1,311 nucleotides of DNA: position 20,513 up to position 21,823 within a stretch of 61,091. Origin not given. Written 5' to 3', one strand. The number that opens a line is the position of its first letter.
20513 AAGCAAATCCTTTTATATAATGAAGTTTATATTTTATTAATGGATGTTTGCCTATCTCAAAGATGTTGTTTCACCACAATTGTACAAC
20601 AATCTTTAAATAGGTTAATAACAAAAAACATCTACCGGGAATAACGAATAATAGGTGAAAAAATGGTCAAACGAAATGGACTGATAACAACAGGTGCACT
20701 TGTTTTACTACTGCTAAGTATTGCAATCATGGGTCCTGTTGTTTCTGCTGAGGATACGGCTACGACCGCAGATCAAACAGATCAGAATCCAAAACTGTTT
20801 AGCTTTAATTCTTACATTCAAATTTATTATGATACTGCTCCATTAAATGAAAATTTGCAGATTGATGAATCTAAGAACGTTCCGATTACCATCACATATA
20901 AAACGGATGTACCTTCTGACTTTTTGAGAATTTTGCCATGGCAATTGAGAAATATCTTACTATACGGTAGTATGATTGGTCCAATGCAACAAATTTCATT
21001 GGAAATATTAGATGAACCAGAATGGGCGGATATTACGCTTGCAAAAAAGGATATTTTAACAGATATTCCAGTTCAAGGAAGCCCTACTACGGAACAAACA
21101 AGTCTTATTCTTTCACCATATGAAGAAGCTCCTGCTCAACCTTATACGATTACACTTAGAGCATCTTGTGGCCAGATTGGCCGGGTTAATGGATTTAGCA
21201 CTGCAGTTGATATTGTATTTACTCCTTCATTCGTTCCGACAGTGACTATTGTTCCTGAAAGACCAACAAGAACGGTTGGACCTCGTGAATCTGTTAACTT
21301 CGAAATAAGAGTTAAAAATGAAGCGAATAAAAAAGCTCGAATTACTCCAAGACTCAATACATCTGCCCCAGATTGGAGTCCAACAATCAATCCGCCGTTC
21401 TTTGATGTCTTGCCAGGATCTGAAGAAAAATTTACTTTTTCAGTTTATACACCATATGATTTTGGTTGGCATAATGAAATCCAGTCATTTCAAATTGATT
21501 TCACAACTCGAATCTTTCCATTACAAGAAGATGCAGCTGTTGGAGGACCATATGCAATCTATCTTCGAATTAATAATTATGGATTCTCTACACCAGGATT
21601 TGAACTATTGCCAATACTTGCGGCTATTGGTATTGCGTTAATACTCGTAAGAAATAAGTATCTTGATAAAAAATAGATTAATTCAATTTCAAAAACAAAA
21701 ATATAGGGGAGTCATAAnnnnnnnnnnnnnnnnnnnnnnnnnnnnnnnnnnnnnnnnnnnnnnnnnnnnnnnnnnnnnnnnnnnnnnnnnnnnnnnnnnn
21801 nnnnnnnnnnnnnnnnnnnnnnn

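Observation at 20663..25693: Tandemly duplicated, translationally coupled two-gene envelope-protein cassette (A1-B1 / A2-B2) of unrecognised family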

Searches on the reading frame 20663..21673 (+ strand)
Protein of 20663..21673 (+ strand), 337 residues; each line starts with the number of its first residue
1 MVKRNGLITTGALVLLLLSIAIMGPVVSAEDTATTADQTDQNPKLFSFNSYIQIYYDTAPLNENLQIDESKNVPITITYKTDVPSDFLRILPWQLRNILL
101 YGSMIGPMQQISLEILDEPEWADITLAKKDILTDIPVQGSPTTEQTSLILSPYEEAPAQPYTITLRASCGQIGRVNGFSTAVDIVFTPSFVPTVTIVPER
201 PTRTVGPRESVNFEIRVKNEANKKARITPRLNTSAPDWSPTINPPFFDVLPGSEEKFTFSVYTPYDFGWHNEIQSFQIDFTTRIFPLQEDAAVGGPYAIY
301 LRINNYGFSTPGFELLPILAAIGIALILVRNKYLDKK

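Call 5: search_protein_families(library=pfam, proteins=[window:20663-21673:+], max_evalue=1)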
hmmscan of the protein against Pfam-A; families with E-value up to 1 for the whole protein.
window:20663-21673:+ (337 aa): 0 families

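Call 6: search_protein_families(library=ncbifam, proteins=[window:20663-21673:+], max_evalue=1)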
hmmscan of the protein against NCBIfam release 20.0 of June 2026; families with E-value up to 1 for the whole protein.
window:20663-21673:+ (337 aa): 2 families
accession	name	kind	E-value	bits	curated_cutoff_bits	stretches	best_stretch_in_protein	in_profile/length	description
NF041740.1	choice_anch_T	equivalog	1.3e-05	24.4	70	1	195-283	147-240/259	choice-of-anchor T family protein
NF045529.2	Heimdall-CTERM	domain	0.0011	19.3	24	1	310-330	2-22/26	Heimdall-CTERM domain-containing surface protein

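Call 14: find_homologous_proteins(query=window:20663-21673:+, max_evalue=0.001)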
Query window:20663-21673:+ (337 aa): 116 proteins with E <= 0.001 among 4378 candidates.
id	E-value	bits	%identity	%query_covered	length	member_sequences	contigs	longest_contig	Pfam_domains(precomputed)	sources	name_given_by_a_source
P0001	1.6e-218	743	99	100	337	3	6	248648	-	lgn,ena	-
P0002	3.0e-179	613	82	100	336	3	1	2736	-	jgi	-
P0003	2.0e-171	588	77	100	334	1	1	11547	-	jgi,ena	-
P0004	4.3e-171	587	77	100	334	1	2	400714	-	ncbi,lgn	-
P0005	1.1e-170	585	77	100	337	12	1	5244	-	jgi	-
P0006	2.5e-170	584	77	100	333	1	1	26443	-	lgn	-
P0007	9.5e-161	553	73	100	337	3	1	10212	-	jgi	-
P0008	1.1e-159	549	71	100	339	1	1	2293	-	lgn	-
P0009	8.6e-157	540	70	100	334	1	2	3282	-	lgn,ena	-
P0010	9.7e-153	526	69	99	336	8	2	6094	-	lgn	-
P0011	2.4e-139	482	64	99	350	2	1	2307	-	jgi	jgi:hypothetical protein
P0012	1.6e-134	466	64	91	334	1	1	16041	-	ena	-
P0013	5.4e-134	465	63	99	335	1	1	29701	-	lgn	-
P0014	2.6e-129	449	63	90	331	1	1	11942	-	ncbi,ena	-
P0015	3.0e-128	446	65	86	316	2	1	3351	-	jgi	jgi:hypothetical protein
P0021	2.3e-125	436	62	86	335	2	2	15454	-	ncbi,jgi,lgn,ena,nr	ncbi:MAG: hypothetical protein DRN12_01885 [Thermoplasmata archaeon]|nr:MAG: hypothetical protein DR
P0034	2.0e-116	407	58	88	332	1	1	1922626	-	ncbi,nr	ncbi:MAG: hypothetical protein JSW60_09030 [Thermoplasmatales archaeon]|nr:MAG: hypothetical protein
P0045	2.7e-92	328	47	99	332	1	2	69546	-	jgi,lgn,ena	-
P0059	2.4e-85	305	49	86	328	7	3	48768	-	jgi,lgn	jgi:hypothetical protein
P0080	5.4e-80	287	42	96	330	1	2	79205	-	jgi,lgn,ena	-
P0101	8.4e-69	250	44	94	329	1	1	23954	-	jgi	jgi:hypothetical protein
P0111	1.1e-54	204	38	90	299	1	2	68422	-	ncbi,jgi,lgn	-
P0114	2.6e-42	163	31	96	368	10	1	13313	-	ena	-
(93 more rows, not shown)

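Call 16: find_encoding_contigs(protein=P0034, flank=10000, max_places=2)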
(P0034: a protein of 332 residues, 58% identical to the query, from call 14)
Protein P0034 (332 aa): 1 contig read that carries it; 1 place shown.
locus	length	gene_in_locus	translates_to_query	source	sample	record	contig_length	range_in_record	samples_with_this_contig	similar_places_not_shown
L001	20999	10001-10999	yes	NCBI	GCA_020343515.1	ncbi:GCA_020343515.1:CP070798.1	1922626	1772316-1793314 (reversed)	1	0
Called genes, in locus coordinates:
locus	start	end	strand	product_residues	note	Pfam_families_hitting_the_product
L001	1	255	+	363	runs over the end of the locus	PF01565:FAD_binding_4, PF02913:FAD-oxidase_C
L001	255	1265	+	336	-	PF13183:Fer4_8, PF13534:Fer4_17, PF12838:Fer4_7, PF13187:Fer4_9 (weak), PF13237:Fer4_10 (weak), PF14697:Fer4_21, PF00037:Fer4 (weak), PF02662:FlpD, +5 more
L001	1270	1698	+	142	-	PF02662:FlpD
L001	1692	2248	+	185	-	PF04432:FrhB_FdhB_C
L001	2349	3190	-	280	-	PF13385:Laminin_G_3, PF02210:Laminin_G_2 (weak)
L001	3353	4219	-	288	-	-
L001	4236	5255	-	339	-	-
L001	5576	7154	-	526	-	PF04041:Glyco_hydro_130, PF22847:Glyco_hydro_43_rel (weak)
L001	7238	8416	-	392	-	PF00155:Aminotran_1_2 (faint), PF01041:DegT_DnrJ_EryC1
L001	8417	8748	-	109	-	-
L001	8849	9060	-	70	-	-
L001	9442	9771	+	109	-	PF05239:PRC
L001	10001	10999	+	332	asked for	-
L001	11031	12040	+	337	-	-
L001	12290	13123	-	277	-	-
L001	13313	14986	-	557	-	-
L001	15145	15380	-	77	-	-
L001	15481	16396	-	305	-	PF01364:Peptidase_C25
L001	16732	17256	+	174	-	PF13404:HTH_AsnC-type (weak), PF13412:HTH_24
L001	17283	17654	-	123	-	PF01900:RNase_P_Rpp14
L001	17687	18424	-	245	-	PF00705:PCNA_N, PF02747:PCNA_C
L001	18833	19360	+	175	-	PF03176:MMPL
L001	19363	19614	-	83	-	-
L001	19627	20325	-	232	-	-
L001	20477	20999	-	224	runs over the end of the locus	PF00455:DeoRC (faint), PF06026:Rib_5-P_isom_A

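Call 17: find_encoding_contigs(protein=P0004, flank=10000, max_places=2)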
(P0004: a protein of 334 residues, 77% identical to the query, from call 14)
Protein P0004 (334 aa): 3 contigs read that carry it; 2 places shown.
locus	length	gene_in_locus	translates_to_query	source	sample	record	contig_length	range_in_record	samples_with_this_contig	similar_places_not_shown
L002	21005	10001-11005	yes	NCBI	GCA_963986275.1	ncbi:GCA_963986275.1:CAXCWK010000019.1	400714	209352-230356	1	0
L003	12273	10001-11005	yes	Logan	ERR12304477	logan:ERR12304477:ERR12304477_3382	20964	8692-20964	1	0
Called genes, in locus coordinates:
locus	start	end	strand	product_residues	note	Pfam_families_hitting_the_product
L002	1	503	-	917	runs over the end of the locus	PF01411:tRNA-synt_2c, PF07973:tRNA_SAD, PF02272:DHHA1 (weak)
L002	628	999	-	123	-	PF10771:DUF2582, PF08221:HTH_9 (faint), PF10771:DUF2582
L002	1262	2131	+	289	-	-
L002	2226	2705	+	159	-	PF01381:HTH_3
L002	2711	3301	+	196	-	PF01300:Sua5_yciO_yrdC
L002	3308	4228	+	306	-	PF00557:Peptidase_M24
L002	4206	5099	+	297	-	PF02633:Creatininase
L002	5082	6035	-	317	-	PF01916:DS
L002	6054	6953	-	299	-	PF01875:Memo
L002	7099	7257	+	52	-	-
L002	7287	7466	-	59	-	PF09889:DUF2116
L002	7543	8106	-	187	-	PF00156:Pribosyltran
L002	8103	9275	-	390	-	PF00155:Aminotran_1_2, PF01041:DegT_DnrJ_EryC1 (weak), PF00266:Aminotran_5, PF00282:Pyridoxal_deC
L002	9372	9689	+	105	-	PF05239:PRC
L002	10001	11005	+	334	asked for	-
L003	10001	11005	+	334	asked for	-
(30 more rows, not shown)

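Call 18: find_encoding_contigs(protein=P0111, flank=10000, max_places=2)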
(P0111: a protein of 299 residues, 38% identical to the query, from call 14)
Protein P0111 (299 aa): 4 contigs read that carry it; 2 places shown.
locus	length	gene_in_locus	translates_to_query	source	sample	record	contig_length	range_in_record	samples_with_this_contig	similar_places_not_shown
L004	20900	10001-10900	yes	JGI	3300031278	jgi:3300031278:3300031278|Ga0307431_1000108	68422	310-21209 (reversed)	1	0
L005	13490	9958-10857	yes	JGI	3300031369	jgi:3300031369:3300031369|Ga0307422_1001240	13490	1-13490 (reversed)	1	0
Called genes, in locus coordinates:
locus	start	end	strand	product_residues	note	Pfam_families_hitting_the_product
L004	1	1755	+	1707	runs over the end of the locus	-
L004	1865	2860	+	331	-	PF00814:TsaD, PF22521:HypF_C_2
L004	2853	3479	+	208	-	PF01163:RIO1, PF00069:Pkinase, PF01636:APH (faint), PF03109:ABC1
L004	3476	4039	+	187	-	PF01725:Ham1p_like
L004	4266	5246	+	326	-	PF01595:CNNM, PF00571:CBS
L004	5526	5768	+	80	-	PF10884:DUF2683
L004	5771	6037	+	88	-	-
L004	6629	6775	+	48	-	PF26688:RHH_12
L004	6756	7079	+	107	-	-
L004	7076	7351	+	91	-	-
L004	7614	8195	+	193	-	PF12705:PDDEXK_1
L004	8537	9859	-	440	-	PF05708:Peptidase_C92 (weak), PF18911:PKD_4, PF00801:PKD, PF18911:PKD_4 (weak)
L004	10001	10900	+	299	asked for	-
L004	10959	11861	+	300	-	-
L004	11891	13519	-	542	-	PF13620:CarboxypepD_reg (faint), PF13715:CarbopepD_reg_2 (faint)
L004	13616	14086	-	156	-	PF10092:DUF2330 (weak)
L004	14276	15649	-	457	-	PF01364:Peptidase_C25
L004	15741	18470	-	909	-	PF13229:Beta_helix, PF05048:NosD, PF13229:Beta_helix, PF05048:NosD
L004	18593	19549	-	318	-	PF14623:Vint (faint), PF07591:PT-HINT (faint)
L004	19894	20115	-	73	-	-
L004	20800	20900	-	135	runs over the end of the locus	?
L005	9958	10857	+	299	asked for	-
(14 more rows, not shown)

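Call 23: find_related_loci(query=A2, collection=genome_contigs, flank=8000)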
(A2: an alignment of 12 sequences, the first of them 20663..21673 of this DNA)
Query A2 (337 aa) in genome_contigs; peptide patterns used: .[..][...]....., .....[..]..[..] (x = any residue, [..] = any of these).
48 stretches matched a pattern; 15 encode a relative of the query (tblastn E <= 1e-3); 15 distinct loci.
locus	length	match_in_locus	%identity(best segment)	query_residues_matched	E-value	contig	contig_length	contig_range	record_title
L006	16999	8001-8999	77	1-337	2e-176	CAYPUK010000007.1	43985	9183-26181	MAG TPA_asm: uncultured Thermoplasmatales archaeon isolate SRP067234_co1_39 genome assembly, contig: k99_593644, whole g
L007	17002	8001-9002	73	4-337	3e-164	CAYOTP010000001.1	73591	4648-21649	MAG TPA_asm: uncultured Thermoplasmatales archaeon isolate SRP332253_co1_29 genome assembly, contig: NODE_326_length_735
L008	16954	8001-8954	60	14-332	2e-131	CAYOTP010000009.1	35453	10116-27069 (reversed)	MAG TPA_asm: uncultured Thermoplasmatales archaeon isolate SRP332253_co1_29 genome assembly, contig: NODE_1584_length_35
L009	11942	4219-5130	63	27-330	2e-130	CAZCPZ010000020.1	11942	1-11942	MAG TPA_asm: uncultured Thermoplasmatales archaeon isolate binchicken_co6_501 genome assembly, contig: NODE_6348_length_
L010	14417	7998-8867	62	45-333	8e-126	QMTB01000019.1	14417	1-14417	MAG: Thermoplasmata archaeon isolate B44_G15 B44_Guay15_scaffold_00778, whole genome shotgun sequence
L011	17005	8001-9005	57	1-337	3e-124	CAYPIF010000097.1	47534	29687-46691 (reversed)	MAG TPA_asm: uncultured Thermoplasmatales archaeon isolate SRP067234_co1_304 genome assembly, contig: k99_70175, whole g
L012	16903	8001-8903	58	22-316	3e-115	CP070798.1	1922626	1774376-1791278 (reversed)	MAG: Thermoplasmatales archaeon isolate bin14 chromosome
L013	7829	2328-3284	47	1-322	2e-89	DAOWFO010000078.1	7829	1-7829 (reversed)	MAG TPA_asm: Thermoplasmata archaeon isolate CSMAG_1967 CSMAG_1967_k141_3063962_length_7829_cov_17.5014, whole genome sh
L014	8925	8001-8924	47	14-328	3e-88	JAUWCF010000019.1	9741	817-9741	MAG: Thermoplasmatota archaeon isolate CSMAG_2131 CSMAG_2131_k141_462131_length_9741_cov_15.8340, whole genome shotgun s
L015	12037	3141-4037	43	26-332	6e-82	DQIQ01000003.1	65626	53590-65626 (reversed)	MAG TPA_asm: Thermoplasmata archaeon isolate 3300003432D scaffold_2, whole genome shotgun sequence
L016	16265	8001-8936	44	16-337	2e-77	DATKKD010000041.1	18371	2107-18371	MAG TPA_asm: Thermoplasmatota archaeon isolate SMAG_U14648 k141_982262, whole genome shotgun sequence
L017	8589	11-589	53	142-334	2e-67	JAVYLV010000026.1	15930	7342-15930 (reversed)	MAG: Thermoplasmatota archaeon isolate DPZ-2_202101_bins_122 DPZ-2_202101_bins_122_scaffold_26, whole genome shotgun seq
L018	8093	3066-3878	37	59-332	6e-55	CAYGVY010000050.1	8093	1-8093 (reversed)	MAG TPA_asm: uncultured Thermoplasmatales archaeon isolate ERP119294_co4_107 genome assembly, contig: NODE_10120_length_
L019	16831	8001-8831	35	61-332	1e-54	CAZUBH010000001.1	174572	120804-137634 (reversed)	MAG TPA_asm: uncultured Thermoplasmatales archaeon isolate SRP141376_co1_301 genome assembly, contig: NODE_136_length_17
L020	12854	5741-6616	36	38-329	4e-54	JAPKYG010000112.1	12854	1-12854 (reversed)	MAG: Methanobacteriota archaeon isolate LacPavin_0920_SED3_MAG_41_62 LacPavin_0920_SED3_scaffold_890194, whole genome sh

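Call 31: search_solved_structures(query=A3, max_evalue=10)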
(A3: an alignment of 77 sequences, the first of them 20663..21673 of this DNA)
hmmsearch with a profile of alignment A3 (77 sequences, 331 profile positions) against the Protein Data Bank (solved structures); distinct sequences matched with E-value up to 10: 1.
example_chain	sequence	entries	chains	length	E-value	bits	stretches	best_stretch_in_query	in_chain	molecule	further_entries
4gjt_A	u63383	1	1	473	1.6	10.9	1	66-150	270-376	Hemagglutinin glycoprotein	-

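Call 37: predict_structure(alignment_id=A3)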
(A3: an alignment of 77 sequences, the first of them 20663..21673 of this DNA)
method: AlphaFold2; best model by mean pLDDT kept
length: 337 residues; sequences in the alignment: 77
mean_pLDDT: 88.5   pTM: 0.68
mean pLDDT of the five models: 88.5, 88.3, 88.1, 87.9, 87.7
residues with pLDDT >= 90: 233; 70-90: 66; 50-70: 20; < 50: 18
segments of 3 or more residues with pLDDT < 50: 1-3, 25-36
pLDDT, mean of each block of 10 residues (from residue 1): 58 78 51 45 85 97 89 98 95 94 94 98 97 97 98 86 98 96 92 93 92 96 93 94 96 95 83 94 92 93 80 78 97 87
secondary structure, 60 per line:
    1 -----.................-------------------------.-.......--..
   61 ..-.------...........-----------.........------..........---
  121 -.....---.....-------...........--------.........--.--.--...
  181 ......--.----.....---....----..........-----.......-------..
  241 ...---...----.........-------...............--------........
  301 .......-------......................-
elements in order: H6-22 E50-56 H59-62 E71-81 H93-101 E108-117 E122-126 E130-134 E142-152 E161-169 E178-186 E194-198 E202-205 E210-219 E225-231 E239-243 E247-249 E254-262 E270-284 E293-307 H315-336

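Call 41: fold_search(model_id=the predicted structure, library=pdb)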
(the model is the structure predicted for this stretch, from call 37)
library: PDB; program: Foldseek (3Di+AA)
matches with E <= 10: 1976; with E <= 0.001: 174
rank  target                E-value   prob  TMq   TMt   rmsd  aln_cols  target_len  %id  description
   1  9ijj_L                2.5e-10  1.00  0.28  0.38  12.1       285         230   14  In situ structure of the central apparatus in mouse sperm axoneme. (released 2025-06-04)
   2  7sqc_F1               2.0e-09  1.00  0.29  0.22  10.4       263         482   10  Ciliary C1 central pair apparatus isolated from Chlamydomonas reinhardtii (released 2022-04-13)
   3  7ptb                  2.0e-09  1.00  0.33  0.34   9.1       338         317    8  Crystal structure of the SPD-2 domain of human CEP192 (released 2022-04-06)
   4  7sqc_O0               4.6e-09  1.00  0.27  0.12   9.7       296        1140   12  Ciliary C1 central pair apparatus isolated from Chlamydomonas reinhardtii (released 2022-04-13)
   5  9ijj_C                7.4e-09  1.00  0.28  0.13   8.6       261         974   11  In situ structure of the central apparatus in mouse sperm axoneme. (released 2025-06-04)
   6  7sqc_F0               8.6e-09  1.00  0.27  0.29  10.3       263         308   11  Ciliary C1 central pair apparatus isolated from Chlamydomonas reinhardtii (released 2022-04-13)
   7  9ijj_P                1.3e-08  1.00  0.34  0.23   9.1       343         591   10  In situ structure of the central apparatus in mouse sperm axoneme. (released 2025-06-04)
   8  7sqc_M1               1.5e-08  1.00  0.26  0.17  14.3       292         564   10  Ciliary C1 central pair apparatus isolated from Chlamydomonas reinhardtii (released 2022-04-13)
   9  7sqc_T1               1.6e-08  1.00  0.30  0.21   8.6       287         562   11  Ciliary C1 central pair apparatus isolated from Chlamydomonas reinhardtii (released 2022-04-13)
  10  2qsv                  1.7e-08  1.00  0.25  0.36  18.7       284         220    9  Crystal structure of protein of unknown function from Porphyromonas gingivalis W83 (released 2007-09-25)
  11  9ijj_E                2.0e-08  1.00  0.28  0.22   8.7       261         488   11  In situ structure of the central apparatus in mouse sperm axoneme. (released 2025-06-04)
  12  9iuj_A                2.0e-08  1.00  0.30  0.16  12.8       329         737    9  Integrin alpha-v beta-3 in complex with rhodostomin (released 2025-07-30)
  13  9ijj_h                2.1e-08  1.00  0.26  0.08  11.0       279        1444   10  In situ structure of the central apparatus in mouse sperm axoneme. (released 2025-06-04)
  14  3f84_B                2.5e-08  1.00  0.37  0.39   7.7       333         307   10  Structure of fusion complex of major pilin CfaB and major pilin CfaB of CFA/I pilus from ETEC E. coli (released 2009-08-11)
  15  7sqc_2B               2.8e-08  1.00  0.31  0.17   7.6       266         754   10  Ciliary C1 central pair apparatus isolated from Chlamydomonas reinhardtii (released 2022-04-13)
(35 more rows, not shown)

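Call 45: search_protein_families(library=ncbifam, alignment_id=A3, max_evalue=0.1)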
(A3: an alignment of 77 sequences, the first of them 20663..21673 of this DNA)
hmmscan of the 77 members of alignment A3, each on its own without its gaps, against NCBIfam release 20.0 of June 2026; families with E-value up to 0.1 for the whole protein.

A. member 1, window:20663-21673:+ (337 aa): 2 families
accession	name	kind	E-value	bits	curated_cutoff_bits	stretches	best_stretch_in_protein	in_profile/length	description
NF041740.1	choice_anch_T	equivalog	1.3e-05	24.4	70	1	195-283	147-240/259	choice-of-anchor T family protein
NF045529.2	Heimdall-CTERM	domain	0.0011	19.3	24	1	310-330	2-22/26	Heimdall-CTERM domain-containing surface protein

B. families by the number of members that match (of 77 scanned): 12 families
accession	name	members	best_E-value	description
NF041740.1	choice_anch_T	65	1.9e-11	choice-of-anchor T family protein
NF045529.2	Heimdall-CTERM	62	2.2e-06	Heimdall-CTERM domain-containing surface protein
NF033507.3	Loki-CTERM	30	0.0005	Loki-CTERM sorting domain-containing protein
TIGR04126.1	PGF_CTERM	10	0.00057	PGF-CTERM sorting domain-containing protein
TIGR03024.1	arch_PEF_CTERM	4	0.01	PEF-CTERM sorting domain-containing protein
TIGR04518.1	ECF_S_folT_fam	2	0.035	folate family ECF transporter S component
NF038131.1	choice_anch_K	1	0.012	choice-of-anchor K domain-containing protein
NF005826.1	PRK07718.1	1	0.016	flagellar basal body-associated protein FliL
NF005168.0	PRK06638.2-3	1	0.026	NADH-quinone oxidoreductase subunit J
TIGR00346.1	azlC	1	0.046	azaleucine resistance protein AzlC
TIGR01606.1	holin_BlyA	1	0.048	BlyA family holin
NF047489.2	adhesinLsa23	1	0.084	surface adhesion protein Lsa23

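Call 55: search_protein_representatives(alignment_id=A3)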
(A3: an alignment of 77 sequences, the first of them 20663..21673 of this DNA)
Query: 77 sequences, 331 profile positions. Proteins with E-value up to 0.001 (for the whole library): 797; up to 1e-10: 403; up to 1e-30: 108. The best 150 are listed.
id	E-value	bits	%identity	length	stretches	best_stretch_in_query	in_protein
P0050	1.2e-140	484.7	-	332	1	4-328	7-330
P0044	1.3e-125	435.2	-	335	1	1-330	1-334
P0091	2.8e-113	394.7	-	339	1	4-329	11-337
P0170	8.5e-110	383.2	-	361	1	1-329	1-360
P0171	2.2e-98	345.7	-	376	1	1-326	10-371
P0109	3.0e-95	335.4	-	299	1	3-300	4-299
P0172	2.3e-90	319.3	-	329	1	1-330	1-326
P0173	1.3e-89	316.8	-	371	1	3-323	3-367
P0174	3.2e-87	309.0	-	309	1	3-300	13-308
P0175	4.3e-87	308.6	-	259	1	6-248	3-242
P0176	1.0e-84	300.8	-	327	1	7-324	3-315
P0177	1.1e-81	290.8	-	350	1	1-324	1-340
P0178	1.1e-80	287.6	-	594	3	83-326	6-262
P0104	3.2e-80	286.0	-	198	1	137-330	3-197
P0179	1.1e-78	280.9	-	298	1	4-298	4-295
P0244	2.0e-38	148.6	-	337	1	1-329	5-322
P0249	2.3e-36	141.8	-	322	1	1-329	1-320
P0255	9.5e-35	136.5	-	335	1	1-330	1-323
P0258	7.2e-34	133.7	-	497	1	6-281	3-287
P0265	3.0e-32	128.3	-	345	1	1-330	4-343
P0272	1.0e-30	123.3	-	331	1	1-328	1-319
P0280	1.2e-29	119.8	-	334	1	1-329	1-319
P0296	3.7e-28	114.9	-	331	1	1-329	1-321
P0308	8.7e-27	110.4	-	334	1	1-324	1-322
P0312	2.5e-26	108.9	-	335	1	1-326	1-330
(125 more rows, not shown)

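Call 57: search_protein_families(library=ncbifam, alignment_id=A5, max_evalue=0.01)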
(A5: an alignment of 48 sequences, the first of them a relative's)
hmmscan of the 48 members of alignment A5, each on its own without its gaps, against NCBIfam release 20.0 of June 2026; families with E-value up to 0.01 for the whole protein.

A. member 1, P0244 (337 aa): 2 families
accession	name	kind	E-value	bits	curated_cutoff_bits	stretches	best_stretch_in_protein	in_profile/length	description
NF045529.2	Heimdall-CTERM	domain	0.00049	20.4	24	1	298-317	2-22/26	Heimdall-CTERM domain-containing surface protein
NF041740.1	choice_anch_T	equivalog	0.0056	15.8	70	1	185-276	148-243/259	choice-of-anchor T family protein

B. families by the number of members that match (of 48 scanned): 5 families
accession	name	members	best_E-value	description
NF041740.1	choice_anch_T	41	4e-10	choice-of-anchor T family protein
NF045529.2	Heimdall-CTERM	24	4.9e-06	Heimdall-CTERM domain-containing surface protein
TIGR04126.1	PGF_CTERM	2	0.00014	PGF-CTERM sorting domain-containing protein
NF033507.3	Loki-CTERM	1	0.0016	Loki-CTERM sorting domain-containing protein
NF047423.1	BOW99_gp33_fam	1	0.01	BOW99_gp33 family protein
